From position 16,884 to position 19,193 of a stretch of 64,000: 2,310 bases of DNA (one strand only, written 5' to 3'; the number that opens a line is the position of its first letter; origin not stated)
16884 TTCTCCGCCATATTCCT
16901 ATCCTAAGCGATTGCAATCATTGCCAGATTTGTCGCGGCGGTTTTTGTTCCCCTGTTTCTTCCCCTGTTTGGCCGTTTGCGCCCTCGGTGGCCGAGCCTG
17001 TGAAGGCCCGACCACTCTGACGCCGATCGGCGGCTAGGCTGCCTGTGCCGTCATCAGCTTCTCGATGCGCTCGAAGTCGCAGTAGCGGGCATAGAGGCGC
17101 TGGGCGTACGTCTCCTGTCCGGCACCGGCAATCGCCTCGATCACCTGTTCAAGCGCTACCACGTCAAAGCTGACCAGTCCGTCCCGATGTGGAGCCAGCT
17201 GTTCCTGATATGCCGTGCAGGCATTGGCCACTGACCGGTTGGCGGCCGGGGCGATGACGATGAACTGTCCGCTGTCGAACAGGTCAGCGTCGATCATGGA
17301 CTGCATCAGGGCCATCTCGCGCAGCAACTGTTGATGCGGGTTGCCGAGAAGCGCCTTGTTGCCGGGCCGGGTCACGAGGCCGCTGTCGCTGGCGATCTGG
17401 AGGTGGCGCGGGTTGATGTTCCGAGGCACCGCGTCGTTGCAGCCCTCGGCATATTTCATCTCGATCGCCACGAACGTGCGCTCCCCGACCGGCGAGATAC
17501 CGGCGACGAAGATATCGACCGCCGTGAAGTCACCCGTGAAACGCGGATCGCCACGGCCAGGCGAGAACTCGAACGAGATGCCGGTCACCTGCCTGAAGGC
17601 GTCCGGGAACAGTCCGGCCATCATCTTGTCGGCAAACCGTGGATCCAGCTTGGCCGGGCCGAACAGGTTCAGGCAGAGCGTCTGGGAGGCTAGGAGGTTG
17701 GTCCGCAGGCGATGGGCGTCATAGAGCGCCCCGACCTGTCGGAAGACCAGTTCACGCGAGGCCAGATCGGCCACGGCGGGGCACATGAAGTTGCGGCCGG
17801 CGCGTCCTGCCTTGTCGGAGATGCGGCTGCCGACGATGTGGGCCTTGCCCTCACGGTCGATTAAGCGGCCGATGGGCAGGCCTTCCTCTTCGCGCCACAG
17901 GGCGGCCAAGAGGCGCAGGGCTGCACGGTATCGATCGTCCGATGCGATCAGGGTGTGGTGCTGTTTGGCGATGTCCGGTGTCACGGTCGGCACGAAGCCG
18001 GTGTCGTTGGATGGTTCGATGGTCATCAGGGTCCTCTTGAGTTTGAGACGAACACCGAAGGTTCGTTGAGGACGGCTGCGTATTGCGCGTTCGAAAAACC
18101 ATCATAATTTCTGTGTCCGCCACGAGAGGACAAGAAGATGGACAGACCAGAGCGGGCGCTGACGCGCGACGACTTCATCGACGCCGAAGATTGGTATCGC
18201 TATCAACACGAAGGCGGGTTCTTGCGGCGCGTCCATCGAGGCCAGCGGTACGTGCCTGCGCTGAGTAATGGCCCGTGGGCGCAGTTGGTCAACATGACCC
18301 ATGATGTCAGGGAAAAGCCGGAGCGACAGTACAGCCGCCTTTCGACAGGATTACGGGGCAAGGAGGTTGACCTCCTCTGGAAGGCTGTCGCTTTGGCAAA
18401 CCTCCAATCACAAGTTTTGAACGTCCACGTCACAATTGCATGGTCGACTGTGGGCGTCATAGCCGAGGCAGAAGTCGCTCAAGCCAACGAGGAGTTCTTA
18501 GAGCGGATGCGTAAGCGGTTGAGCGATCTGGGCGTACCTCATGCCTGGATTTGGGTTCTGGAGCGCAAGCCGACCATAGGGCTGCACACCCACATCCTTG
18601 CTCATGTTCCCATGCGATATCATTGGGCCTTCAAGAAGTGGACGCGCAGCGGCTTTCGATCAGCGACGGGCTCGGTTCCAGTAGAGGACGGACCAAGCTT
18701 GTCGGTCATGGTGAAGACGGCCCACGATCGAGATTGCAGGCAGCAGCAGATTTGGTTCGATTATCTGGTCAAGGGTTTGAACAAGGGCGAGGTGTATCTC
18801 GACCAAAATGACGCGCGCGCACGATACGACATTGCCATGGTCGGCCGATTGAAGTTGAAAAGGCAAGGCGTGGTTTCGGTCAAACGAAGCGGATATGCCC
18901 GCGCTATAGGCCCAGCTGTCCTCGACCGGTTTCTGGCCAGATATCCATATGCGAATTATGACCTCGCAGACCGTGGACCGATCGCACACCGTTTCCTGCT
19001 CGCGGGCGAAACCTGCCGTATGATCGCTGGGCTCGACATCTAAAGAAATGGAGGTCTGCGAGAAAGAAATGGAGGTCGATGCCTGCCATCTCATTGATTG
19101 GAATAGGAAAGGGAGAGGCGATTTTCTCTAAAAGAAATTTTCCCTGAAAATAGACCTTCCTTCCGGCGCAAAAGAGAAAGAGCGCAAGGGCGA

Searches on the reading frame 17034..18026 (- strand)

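Call 29: search_protein_families(library=pfam, proteins=[window:17034-18026:-], max_evalue=0.01)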
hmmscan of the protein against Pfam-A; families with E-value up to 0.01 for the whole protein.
window:17034-18026:- (330 aa): 2 families
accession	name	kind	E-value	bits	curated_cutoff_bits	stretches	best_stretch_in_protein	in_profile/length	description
PF20796.3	PDDEXK_13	-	6.7e-87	291.9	27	1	29-317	2-290/290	PD-(D/E)XK nuclease superfamily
PF22558.3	REase-ARP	-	4.6e-23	82.6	27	1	74-315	28-269/270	Restriction Endonuclease associating with ARP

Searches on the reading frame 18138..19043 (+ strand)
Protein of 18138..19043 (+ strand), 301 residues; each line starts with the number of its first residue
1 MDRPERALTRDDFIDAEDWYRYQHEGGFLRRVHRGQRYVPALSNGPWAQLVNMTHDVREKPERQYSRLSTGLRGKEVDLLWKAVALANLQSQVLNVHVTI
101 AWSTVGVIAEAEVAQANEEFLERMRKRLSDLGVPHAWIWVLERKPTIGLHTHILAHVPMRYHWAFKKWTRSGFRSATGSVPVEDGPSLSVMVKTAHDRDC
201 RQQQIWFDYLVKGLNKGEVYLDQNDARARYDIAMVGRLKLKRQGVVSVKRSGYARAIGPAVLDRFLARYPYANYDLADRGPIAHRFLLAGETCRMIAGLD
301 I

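Call 29: search_protein_families(library=pfam, proteins=[window:18138-19043:+], max_evalue=0.01)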
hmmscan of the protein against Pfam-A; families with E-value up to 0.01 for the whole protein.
window:18138-19043:+ (301 aa): 1 family
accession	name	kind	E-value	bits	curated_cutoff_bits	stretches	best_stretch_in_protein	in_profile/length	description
PF23343.2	REP_ORF2-G2P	-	8.1e-05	23.3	27.8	1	117-173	19-78/99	Replication-associated protein ORF2/G2P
